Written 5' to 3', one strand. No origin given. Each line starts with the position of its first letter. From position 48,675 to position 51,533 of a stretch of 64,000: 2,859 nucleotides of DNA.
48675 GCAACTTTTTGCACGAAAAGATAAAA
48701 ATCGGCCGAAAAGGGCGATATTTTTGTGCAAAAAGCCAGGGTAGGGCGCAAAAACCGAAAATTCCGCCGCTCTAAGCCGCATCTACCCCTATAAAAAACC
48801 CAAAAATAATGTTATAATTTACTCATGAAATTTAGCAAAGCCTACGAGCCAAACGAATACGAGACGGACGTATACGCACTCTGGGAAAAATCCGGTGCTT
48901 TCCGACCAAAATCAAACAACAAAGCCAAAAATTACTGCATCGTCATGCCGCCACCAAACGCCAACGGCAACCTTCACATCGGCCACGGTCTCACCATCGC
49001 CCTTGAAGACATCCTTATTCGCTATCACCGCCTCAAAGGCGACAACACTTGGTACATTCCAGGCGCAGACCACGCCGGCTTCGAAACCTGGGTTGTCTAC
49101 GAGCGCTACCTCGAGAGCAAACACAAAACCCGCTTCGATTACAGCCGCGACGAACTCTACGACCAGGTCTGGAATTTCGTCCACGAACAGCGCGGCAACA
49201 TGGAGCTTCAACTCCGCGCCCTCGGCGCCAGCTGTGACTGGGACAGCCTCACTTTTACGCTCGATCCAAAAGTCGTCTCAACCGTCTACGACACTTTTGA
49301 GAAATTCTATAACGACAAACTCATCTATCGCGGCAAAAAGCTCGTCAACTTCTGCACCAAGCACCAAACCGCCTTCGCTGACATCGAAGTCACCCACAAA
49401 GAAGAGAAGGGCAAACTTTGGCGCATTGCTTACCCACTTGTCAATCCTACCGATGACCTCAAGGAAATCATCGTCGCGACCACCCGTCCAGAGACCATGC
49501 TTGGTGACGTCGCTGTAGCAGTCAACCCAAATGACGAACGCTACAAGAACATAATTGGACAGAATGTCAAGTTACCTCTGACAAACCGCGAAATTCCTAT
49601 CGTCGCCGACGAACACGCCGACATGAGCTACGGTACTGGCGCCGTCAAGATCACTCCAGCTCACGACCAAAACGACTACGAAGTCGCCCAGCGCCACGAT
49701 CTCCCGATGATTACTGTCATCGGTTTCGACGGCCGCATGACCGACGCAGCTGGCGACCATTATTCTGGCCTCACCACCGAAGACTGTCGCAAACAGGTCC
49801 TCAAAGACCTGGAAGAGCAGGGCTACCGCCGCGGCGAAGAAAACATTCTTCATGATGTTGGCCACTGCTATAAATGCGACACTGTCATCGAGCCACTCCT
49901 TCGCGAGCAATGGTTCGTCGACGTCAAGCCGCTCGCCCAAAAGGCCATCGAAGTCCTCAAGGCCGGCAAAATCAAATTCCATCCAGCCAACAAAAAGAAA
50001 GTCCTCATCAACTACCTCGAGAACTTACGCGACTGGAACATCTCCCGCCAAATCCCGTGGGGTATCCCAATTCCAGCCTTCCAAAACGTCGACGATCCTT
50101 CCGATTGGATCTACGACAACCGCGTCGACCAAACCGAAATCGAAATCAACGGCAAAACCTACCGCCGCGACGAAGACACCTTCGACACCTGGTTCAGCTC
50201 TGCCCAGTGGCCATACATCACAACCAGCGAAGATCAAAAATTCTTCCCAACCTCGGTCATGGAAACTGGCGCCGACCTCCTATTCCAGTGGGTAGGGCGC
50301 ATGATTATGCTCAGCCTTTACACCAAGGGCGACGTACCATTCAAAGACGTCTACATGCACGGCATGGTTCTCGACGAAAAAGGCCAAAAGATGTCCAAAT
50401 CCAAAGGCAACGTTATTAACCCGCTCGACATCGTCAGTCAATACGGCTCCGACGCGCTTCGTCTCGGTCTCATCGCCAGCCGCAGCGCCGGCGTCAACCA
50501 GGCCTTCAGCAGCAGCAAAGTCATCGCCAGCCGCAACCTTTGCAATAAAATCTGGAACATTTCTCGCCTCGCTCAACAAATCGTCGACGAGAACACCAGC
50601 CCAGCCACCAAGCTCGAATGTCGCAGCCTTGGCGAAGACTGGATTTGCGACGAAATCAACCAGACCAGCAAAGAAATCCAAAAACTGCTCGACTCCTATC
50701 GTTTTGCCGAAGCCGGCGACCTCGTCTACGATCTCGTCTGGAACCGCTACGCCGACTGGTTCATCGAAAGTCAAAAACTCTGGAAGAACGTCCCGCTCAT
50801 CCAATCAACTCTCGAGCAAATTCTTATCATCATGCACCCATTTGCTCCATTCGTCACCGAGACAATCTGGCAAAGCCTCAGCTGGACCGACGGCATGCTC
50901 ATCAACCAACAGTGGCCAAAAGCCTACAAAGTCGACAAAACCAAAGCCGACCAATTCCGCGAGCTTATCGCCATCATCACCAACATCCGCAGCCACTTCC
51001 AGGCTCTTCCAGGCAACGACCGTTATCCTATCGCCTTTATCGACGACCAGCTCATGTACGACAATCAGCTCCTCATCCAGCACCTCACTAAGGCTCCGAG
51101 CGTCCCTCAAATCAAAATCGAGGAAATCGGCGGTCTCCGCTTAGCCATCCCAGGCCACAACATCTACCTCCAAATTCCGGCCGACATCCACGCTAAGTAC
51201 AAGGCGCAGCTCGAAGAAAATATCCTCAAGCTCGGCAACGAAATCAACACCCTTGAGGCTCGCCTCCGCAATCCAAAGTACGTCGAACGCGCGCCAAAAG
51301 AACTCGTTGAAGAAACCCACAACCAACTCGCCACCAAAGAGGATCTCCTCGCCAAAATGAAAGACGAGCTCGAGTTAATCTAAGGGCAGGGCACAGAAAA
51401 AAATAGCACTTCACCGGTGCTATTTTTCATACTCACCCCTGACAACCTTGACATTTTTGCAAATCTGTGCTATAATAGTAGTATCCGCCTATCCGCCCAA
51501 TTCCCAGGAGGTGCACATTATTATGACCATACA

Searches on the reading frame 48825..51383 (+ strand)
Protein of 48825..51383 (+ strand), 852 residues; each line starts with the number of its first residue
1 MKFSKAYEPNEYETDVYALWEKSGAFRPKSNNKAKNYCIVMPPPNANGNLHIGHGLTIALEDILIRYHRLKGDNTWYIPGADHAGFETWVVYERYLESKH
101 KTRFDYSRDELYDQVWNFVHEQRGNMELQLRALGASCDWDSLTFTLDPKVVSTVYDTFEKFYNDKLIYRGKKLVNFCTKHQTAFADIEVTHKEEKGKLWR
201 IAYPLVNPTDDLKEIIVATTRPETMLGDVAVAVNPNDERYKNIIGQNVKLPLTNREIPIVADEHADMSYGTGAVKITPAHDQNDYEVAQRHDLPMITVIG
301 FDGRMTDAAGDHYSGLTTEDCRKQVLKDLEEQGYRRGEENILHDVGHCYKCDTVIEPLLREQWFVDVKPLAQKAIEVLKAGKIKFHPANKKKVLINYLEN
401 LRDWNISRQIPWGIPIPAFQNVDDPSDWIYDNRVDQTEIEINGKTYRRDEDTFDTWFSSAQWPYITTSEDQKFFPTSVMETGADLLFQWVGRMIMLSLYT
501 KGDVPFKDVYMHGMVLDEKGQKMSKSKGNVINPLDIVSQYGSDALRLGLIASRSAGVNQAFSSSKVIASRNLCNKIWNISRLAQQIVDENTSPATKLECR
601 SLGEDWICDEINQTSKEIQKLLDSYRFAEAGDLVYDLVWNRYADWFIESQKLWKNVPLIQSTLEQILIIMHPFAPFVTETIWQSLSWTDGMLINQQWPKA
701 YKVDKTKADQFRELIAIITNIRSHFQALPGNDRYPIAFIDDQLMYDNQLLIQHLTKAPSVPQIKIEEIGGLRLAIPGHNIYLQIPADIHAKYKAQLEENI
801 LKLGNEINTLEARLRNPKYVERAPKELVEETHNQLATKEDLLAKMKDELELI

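Call 19: search_protein_families(library=pfam, proteins=[window:48825-51383:+], max_evalue=0.001)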
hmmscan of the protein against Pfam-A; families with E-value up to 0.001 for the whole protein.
window:48825-51383:+ (852 aa): 6 families
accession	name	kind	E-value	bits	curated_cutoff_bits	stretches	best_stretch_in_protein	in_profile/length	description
PF00133.28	tRNA-synt_1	-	8.6e-116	387.5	22.7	1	16-553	2-406/414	tRNA synthetases class I (I, L, M and V)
PF08264.19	Anticodon_1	-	5e-25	88.6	25.1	1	605-726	2-137/148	Anticodon-binding domain of tRNA ligase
PF09334.17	tRNA-synt_1g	-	5.2e-25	88.5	20.1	2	348-578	169-385/391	tRNA synthetases class I (M)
PF13603.12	tRNA-synt_1_2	-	6.9e-13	48.9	25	1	245-304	86-145/185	Leucyl-tRNA synthetase, editing domain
PF10458.14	Val_tRNA-synt_C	-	2.9e-09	37.5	25.9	1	790-850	3-63/66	Valyl tRNA synthetase tRNA binding arm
PF01406.26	tRNA-synt_1e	-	1.5e-06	28.2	27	1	481-551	213-282/301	tRNA synthetases class I (C) catalytic domain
